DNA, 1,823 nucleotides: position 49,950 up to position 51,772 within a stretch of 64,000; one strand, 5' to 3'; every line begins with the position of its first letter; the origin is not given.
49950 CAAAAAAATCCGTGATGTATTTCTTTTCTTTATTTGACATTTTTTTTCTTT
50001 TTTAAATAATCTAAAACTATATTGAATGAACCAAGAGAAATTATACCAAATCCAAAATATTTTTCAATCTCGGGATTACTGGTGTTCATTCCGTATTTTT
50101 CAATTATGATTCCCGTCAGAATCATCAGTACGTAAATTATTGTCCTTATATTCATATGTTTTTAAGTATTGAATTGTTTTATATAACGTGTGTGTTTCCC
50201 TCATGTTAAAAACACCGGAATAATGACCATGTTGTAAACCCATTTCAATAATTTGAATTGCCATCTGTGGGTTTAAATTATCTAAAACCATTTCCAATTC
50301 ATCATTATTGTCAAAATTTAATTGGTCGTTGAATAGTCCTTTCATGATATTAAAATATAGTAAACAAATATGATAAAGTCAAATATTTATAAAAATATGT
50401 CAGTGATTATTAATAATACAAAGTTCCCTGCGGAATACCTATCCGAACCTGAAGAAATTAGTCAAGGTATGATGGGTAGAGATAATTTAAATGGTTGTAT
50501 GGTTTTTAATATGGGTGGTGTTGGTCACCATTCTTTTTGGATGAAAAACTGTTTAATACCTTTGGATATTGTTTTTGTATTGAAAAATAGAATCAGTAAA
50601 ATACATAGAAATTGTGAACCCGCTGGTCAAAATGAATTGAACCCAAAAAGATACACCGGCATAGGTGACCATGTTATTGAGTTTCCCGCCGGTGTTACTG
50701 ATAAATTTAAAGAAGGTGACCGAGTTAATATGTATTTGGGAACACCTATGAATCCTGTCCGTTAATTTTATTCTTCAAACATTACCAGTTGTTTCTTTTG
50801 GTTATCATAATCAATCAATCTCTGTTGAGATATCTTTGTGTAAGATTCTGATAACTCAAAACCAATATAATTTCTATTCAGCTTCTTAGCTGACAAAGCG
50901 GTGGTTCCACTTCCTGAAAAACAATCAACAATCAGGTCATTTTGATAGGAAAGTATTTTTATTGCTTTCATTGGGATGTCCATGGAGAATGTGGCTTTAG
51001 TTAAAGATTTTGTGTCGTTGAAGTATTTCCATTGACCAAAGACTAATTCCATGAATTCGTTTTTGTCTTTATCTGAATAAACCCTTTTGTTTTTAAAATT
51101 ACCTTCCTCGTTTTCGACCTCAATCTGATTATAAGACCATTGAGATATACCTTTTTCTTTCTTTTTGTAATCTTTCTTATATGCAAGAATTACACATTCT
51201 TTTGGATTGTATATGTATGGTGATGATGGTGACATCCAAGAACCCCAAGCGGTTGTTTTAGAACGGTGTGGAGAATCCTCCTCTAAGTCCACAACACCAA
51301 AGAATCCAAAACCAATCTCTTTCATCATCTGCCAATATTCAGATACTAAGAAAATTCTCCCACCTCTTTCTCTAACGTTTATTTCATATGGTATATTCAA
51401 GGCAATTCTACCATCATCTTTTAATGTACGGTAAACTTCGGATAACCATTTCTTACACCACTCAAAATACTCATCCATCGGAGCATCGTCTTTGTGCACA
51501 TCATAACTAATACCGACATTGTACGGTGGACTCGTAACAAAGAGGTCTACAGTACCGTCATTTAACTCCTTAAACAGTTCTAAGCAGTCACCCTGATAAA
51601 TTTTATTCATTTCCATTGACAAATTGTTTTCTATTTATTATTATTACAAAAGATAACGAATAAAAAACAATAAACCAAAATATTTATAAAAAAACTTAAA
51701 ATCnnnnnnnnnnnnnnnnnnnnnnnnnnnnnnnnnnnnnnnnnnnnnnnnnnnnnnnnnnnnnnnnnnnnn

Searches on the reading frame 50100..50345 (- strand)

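Call 3: search_protein_families(library=pfam, proteins=[window:50100-50345:-], max_evalue=0.01)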
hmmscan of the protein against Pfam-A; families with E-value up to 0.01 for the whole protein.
window:50100-50345:- (81 aa): 1 family
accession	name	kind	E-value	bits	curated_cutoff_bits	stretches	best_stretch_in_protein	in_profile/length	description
PF01797.21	Y1_Tnp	-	0.006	17.1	23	1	13-64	24-75/121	Transposase IS200 like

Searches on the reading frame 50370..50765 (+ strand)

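Call 3: search_protein_families(library=pfam, proteins=[window:50370-50765:+], max_evalue=0.01)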
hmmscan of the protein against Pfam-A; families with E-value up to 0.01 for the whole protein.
window:50370-50765:+ (131 aa): 1 family
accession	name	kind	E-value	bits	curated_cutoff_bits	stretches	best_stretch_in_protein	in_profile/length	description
PF02643.20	DUF192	-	2.8e-18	66.3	27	1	21-120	3-95/96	Uncharacterized ACR, COG1430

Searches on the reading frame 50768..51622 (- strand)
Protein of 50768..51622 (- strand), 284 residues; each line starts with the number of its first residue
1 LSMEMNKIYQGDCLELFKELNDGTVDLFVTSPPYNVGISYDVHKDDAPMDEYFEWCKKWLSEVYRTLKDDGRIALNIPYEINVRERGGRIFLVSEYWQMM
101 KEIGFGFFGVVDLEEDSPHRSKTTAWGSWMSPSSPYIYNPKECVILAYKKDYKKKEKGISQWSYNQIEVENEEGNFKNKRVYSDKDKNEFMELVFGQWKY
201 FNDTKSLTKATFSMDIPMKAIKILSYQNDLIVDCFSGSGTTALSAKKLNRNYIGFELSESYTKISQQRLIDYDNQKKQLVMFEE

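Call 3: search_protein_families(library=pfam, proteins=[window:50768-51622:-], max_evalue=0.01)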
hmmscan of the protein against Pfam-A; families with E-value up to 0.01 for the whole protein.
window:50768-51622:- (284 aa): 1 family
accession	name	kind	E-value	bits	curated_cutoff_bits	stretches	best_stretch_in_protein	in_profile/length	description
PF01555.25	N6_N4_Mtase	-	3e-36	125.9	26.7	1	25-266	1-220/221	DNA methylase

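Call 68: find_related_loci(query=window:50768-51622:-, collection=viral_contigs, flank=8000)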
Query window:50768-51622:- (284 aa) in viral_contigs; peptide patterns used: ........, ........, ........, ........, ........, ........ (x = any residue, [..] = any of these).
19 stretches matched a pattern; 13 encode a relative of the query (tblastn E <= 1e-3); 12 distinct loci.
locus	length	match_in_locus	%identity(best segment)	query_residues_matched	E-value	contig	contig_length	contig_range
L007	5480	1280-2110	86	3-279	6e-165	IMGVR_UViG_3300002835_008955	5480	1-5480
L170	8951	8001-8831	86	3-279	7e-163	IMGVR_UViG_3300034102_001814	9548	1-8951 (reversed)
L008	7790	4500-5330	86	3-279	6e-163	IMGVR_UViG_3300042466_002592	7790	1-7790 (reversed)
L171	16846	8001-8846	81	3-284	1e-154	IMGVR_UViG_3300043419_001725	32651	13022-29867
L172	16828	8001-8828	81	3-273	3e-150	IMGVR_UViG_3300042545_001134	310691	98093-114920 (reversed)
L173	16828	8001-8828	81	3-273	3e-150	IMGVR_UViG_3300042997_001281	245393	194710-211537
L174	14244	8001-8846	74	5-284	3e-143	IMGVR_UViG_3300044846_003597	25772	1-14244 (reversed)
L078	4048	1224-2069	74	5-284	1e-146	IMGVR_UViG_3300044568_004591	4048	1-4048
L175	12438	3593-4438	74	5-284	3e-143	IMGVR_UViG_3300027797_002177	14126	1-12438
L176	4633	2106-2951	74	5-284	2e-145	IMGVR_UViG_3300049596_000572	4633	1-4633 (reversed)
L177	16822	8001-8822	74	5-273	1e-140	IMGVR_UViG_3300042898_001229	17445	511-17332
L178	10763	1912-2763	93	1-284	7e-177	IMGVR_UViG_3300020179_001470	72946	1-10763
